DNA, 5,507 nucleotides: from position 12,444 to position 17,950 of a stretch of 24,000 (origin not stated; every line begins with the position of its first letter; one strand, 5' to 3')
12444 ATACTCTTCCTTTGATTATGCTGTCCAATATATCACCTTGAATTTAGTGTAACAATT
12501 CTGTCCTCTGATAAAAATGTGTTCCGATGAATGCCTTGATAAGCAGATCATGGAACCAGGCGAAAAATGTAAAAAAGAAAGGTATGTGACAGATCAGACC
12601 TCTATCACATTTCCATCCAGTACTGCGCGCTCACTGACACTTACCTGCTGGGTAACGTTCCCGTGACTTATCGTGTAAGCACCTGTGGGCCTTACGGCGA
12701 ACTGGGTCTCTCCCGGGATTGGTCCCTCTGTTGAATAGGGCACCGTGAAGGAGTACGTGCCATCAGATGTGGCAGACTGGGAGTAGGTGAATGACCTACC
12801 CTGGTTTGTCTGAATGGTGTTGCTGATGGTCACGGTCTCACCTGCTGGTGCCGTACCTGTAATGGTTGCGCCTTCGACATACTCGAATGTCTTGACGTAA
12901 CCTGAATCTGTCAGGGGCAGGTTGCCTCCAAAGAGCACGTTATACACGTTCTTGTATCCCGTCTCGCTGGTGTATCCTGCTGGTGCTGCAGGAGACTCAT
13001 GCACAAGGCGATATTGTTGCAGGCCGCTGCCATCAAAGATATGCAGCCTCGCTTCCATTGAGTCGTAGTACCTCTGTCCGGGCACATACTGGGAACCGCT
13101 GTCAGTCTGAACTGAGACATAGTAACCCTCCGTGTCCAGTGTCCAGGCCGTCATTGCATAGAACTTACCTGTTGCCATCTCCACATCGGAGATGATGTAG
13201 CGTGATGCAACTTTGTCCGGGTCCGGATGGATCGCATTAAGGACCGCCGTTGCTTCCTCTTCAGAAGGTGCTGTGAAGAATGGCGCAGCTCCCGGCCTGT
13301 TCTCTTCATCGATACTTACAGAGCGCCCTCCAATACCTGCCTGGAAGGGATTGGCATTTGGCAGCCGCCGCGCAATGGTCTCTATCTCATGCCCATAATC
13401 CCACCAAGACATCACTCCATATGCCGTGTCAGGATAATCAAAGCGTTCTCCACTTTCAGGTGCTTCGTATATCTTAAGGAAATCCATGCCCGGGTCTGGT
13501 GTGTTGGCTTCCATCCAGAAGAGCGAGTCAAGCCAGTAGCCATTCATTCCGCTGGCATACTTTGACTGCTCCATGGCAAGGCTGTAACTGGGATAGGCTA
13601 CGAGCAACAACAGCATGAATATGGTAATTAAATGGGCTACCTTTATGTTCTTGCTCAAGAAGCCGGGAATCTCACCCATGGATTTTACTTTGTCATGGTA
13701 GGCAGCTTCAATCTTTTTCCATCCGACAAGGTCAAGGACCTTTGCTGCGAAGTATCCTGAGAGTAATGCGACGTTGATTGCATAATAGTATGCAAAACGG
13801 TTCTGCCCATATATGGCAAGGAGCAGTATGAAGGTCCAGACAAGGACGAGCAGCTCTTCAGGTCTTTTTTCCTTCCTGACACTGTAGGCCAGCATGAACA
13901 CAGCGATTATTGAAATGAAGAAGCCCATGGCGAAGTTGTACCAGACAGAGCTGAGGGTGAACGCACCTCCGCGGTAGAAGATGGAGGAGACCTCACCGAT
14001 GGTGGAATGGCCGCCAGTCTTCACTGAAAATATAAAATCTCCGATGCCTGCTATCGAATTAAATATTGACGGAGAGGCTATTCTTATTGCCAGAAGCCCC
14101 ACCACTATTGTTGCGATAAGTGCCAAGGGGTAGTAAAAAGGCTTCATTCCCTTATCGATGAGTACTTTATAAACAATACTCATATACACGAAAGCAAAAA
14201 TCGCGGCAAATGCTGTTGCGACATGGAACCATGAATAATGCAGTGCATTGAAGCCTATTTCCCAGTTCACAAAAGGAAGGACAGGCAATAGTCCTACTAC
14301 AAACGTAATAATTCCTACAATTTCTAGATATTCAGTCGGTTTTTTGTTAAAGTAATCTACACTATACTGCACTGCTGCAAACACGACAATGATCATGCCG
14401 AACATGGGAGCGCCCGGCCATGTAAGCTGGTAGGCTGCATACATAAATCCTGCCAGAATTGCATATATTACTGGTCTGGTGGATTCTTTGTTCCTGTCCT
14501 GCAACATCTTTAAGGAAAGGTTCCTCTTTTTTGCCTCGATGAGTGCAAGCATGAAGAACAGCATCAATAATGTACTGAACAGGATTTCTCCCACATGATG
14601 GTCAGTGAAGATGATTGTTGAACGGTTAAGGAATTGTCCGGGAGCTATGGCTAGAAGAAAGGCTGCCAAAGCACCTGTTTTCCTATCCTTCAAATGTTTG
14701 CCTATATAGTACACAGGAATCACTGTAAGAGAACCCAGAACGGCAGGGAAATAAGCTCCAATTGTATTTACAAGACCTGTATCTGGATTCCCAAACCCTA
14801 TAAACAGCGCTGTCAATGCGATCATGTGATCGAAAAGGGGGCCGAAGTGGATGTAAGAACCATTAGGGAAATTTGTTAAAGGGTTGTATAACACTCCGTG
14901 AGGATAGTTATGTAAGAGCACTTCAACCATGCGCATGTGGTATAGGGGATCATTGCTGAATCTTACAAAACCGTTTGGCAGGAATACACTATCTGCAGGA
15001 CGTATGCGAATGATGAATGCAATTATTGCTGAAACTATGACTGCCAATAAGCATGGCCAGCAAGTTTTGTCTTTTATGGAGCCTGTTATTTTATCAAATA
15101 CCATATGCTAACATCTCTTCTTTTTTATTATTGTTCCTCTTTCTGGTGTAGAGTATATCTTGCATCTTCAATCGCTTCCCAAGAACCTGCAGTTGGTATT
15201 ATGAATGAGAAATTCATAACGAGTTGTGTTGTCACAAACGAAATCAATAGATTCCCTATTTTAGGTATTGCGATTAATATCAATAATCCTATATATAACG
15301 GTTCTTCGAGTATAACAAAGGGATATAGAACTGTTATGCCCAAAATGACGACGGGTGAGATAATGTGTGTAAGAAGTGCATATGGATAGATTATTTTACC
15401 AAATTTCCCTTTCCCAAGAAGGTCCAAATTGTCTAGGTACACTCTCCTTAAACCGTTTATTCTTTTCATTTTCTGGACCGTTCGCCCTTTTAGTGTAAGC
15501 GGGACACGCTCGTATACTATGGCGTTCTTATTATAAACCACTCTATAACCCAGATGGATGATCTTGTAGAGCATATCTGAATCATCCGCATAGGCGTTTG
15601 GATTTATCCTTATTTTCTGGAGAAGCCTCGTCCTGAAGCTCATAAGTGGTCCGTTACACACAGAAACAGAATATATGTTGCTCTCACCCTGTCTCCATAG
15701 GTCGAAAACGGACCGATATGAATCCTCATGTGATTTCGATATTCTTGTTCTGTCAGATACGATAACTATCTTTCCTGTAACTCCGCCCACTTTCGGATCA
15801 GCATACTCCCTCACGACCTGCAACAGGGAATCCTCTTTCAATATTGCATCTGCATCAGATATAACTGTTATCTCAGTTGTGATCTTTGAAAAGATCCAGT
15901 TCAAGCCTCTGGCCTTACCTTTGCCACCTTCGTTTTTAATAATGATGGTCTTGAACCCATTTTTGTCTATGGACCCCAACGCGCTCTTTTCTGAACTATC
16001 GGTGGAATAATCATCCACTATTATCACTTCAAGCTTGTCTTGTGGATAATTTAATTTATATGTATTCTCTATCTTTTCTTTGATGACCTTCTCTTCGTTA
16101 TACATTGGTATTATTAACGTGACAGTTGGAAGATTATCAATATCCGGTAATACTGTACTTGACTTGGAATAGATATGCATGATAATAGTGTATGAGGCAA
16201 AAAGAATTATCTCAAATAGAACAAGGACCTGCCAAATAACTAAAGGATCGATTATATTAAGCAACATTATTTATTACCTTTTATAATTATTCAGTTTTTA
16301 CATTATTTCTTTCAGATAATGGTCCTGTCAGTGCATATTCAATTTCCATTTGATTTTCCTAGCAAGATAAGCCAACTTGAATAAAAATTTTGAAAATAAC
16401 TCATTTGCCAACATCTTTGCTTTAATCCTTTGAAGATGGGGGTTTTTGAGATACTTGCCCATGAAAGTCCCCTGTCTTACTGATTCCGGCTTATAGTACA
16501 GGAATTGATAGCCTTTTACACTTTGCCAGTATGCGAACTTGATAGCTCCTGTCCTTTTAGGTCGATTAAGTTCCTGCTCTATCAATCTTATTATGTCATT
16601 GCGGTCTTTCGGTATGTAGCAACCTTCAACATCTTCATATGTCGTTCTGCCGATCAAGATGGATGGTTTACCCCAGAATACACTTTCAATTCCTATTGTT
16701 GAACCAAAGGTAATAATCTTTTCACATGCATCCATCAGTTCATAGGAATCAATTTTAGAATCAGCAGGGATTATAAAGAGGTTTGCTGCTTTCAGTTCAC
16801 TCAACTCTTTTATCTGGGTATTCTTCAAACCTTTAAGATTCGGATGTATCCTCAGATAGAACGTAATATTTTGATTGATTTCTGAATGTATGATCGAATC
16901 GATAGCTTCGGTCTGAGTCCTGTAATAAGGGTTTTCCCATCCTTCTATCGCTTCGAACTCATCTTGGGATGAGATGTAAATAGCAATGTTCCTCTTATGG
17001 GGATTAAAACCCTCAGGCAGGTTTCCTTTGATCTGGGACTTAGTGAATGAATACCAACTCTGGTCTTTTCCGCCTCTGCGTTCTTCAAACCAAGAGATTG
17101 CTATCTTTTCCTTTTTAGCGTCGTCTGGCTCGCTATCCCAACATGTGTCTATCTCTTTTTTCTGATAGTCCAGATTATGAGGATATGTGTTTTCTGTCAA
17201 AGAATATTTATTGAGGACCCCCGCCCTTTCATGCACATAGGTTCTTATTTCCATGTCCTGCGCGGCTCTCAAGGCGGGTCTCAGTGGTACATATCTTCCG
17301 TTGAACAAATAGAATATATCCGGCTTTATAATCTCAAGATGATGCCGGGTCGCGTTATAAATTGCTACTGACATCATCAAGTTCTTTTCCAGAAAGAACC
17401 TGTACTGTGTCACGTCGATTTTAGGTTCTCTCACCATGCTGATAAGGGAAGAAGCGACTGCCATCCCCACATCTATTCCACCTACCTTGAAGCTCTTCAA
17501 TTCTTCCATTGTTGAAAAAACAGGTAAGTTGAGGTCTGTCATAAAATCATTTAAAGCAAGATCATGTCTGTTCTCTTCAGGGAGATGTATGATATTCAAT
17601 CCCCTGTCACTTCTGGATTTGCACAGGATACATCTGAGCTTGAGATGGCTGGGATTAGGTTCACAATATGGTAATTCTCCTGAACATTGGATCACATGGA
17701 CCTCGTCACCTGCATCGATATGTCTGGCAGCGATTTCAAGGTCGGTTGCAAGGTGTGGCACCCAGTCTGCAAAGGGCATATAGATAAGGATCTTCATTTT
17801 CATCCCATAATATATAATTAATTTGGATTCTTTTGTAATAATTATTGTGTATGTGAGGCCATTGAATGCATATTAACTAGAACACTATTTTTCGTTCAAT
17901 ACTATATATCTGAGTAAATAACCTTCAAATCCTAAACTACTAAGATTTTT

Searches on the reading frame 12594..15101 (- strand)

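Call 47: search_protein_families(library=pfam, proteins=[window:12594-15101:-], max_evalue=0.0001)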
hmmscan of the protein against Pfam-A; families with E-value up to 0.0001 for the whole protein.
window:12594-15101:- (835 aa): 3 families
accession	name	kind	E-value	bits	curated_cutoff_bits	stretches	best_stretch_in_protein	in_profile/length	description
PF18079.6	AglB_L1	-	8.7e-29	99.9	23.6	1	744-833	1-87/87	Archaeal glycosylation protein B long peripheral domain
PF02516.20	STT3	-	5.1e-24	86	24.5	1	26-456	6-368/405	Oligosaccharyl transferase STT3, N-terminal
PF22627.1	AglB_core-like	-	1.1e-20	74.4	27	1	523-643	4-111/111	AglB core domain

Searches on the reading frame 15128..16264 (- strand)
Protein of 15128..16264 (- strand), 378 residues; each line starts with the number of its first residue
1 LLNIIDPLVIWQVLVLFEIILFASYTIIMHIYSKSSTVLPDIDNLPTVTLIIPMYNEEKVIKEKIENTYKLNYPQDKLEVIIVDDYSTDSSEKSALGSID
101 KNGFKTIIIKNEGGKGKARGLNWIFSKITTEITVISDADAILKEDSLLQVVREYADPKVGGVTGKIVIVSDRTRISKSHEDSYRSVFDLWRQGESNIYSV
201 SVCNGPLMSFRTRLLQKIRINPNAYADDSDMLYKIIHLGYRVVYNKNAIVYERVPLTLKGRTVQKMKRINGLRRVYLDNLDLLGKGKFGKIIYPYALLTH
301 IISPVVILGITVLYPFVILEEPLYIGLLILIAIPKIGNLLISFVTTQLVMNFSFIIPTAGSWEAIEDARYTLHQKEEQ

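Call 47: search_protein_families(library=pfam, proteins=[window:15128-16264:-], max_evalue=0.0001)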
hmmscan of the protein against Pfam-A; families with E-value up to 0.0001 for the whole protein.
window:15128-16264:- (378 aa): 5 families
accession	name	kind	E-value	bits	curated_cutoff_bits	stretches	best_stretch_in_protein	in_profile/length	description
PF00535.33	Glycos_transf_2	-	2.9e-23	83.1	23.3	1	50-216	2-165/168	Glycosyl transferase family 2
PF13641.12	Glyco_tranf_2_3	-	1.4e-20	74.8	27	1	46-266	1-225/230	Glycosyltransferase like family 2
PF13632.12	Glyco_trans_2_3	-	8.7e-20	71.8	27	1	134-316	3-191/198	Glycosyl transferase family group 2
PF13506.12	Glyco_transf_21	-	1e-07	32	21.7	1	125-219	26-118/174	Glycosyl transferase family 21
PF10111.15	Glyco_tranf_2_2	-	2.1e-07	31.1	27.3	1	49-150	1-102/276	Glycosyltransferase like family 2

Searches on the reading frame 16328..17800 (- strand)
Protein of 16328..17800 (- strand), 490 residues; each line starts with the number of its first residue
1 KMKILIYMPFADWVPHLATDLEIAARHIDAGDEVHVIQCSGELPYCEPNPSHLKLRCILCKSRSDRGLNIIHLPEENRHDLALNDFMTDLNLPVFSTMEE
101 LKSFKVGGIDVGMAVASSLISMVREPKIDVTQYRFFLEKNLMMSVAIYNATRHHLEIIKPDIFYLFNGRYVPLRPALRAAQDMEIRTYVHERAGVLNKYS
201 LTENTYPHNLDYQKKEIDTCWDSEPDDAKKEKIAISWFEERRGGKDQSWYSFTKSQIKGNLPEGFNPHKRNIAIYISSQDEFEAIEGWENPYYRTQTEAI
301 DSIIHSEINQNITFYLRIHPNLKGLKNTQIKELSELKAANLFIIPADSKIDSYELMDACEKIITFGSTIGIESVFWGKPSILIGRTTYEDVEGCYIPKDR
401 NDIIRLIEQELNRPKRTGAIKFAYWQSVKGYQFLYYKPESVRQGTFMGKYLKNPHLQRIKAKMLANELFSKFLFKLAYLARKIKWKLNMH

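Call 47: search_protein_families(library=pfam, proteins=[window:16328-17800:-], max_evalue=0.0001)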
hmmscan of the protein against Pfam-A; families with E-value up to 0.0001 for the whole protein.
window:16328-17800:- (490 aa): 1 family
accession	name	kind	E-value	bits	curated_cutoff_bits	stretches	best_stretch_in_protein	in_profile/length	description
PF05159.20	Capsule_synth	-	4.5e-06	26.8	20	1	293-389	166-267/310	Capsule polysaccharide biosynthesis protein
